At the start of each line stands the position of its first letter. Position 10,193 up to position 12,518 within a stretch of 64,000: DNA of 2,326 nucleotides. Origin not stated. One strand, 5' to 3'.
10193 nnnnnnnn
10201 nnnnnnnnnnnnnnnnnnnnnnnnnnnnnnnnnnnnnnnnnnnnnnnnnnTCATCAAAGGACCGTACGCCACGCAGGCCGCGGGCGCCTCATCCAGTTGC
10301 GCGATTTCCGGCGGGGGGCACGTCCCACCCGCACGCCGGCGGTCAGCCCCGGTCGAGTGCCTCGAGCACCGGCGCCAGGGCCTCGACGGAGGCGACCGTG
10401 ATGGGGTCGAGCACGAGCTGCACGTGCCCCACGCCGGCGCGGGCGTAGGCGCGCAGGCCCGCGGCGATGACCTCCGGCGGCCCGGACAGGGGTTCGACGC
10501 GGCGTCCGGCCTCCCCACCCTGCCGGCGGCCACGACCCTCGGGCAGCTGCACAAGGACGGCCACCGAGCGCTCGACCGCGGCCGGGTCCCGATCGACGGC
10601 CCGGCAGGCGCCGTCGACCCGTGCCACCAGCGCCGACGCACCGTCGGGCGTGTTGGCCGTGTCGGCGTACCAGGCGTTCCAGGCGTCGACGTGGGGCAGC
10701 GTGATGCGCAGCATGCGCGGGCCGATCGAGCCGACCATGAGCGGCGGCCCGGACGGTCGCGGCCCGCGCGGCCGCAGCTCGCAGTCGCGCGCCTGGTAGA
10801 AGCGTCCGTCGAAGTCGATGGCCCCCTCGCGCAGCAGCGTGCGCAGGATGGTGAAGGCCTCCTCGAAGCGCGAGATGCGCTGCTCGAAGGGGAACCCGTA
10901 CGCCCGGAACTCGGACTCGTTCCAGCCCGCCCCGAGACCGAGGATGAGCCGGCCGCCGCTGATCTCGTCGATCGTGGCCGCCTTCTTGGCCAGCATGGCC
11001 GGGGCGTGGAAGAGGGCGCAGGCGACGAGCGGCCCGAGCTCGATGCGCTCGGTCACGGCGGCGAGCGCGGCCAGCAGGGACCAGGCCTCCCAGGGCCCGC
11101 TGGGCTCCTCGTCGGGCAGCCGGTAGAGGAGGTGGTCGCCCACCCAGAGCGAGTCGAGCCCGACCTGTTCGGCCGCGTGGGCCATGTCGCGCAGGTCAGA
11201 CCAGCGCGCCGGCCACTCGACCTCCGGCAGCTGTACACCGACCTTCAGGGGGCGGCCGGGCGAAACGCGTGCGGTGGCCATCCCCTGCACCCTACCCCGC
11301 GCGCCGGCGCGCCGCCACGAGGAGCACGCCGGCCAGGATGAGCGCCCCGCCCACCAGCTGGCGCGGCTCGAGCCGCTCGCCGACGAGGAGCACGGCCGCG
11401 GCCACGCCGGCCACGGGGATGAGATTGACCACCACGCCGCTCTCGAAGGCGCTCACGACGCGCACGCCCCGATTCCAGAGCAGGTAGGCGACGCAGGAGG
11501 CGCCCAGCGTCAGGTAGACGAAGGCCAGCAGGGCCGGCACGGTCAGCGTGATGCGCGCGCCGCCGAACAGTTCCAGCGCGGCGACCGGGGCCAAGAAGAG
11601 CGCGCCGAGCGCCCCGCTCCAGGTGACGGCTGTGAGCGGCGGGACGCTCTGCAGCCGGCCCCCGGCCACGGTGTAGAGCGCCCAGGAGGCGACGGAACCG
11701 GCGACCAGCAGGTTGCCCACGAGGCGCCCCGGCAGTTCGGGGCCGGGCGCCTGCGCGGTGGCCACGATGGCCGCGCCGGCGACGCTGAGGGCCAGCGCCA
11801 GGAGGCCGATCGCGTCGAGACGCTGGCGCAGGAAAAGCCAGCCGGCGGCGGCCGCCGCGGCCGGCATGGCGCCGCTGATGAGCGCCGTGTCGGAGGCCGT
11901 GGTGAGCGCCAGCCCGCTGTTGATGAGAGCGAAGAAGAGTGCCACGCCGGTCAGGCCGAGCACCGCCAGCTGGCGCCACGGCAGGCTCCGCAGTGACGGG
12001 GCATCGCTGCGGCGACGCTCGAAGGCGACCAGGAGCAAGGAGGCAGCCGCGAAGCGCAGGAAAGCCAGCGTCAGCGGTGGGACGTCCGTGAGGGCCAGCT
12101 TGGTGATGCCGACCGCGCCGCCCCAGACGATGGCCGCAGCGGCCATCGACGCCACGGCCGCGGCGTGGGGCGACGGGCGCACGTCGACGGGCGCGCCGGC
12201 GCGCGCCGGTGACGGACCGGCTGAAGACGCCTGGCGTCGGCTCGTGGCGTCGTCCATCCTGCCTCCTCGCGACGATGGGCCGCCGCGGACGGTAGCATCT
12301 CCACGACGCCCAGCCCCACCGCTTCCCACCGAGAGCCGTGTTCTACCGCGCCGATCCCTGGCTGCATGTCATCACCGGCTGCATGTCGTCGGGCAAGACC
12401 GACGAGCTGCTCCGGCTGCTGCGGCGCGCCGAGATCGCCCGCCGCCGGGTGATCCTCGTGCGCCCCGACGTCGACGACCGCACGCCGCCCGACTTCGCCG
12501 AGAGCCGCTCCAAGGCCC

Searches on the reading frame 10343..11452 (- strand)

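Call 10: search_protein_families(library=pfam, proteins=[window:10343-11452:-], max_evalue=0.00001)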
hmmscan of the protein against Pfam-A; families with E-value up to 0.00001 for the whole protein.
window:10343-11452:- (369 aa): 1 family
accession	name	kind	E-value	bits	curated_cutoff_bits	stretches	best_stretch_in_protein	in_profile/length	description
PF00296.26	Bac_luciferase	-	7.4e-53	180.4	27.9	1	82-302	20-229/314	Luciferase-like monooxygenase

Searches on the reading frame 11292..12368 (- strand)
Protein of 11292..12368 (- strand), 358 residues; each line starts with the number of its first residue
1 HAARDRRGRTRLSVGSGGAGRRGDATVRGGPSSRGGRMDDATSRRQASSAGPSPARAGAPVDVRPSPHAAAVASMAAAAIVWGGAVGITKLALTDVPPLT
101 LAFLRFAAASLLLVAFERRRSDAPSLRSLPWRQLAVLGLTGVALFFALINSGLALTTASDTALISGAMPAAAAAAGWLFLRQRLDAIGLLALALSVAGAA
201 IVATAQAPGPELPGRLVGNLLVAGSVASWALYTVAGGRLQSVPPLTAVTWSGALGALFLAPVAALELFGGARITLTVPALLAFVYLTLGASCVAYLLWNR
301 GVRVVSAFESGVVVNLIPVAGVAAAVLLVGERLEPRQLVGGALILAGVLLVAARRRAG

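Call 10: search_protein_families(library=pfam, proteins=[window:11292-12368:-], max_evalue=0.00001)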
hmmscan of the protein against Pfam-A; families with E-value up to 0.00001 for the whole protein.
window:11292-12368:- (358 aa): 1 family
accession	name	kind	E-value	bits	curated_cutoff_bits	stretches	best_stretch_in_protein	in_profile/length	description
PF00892.27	EamA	-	2.4e-40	138.4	28.2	2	217-351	2-133/135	EamA-like transporter family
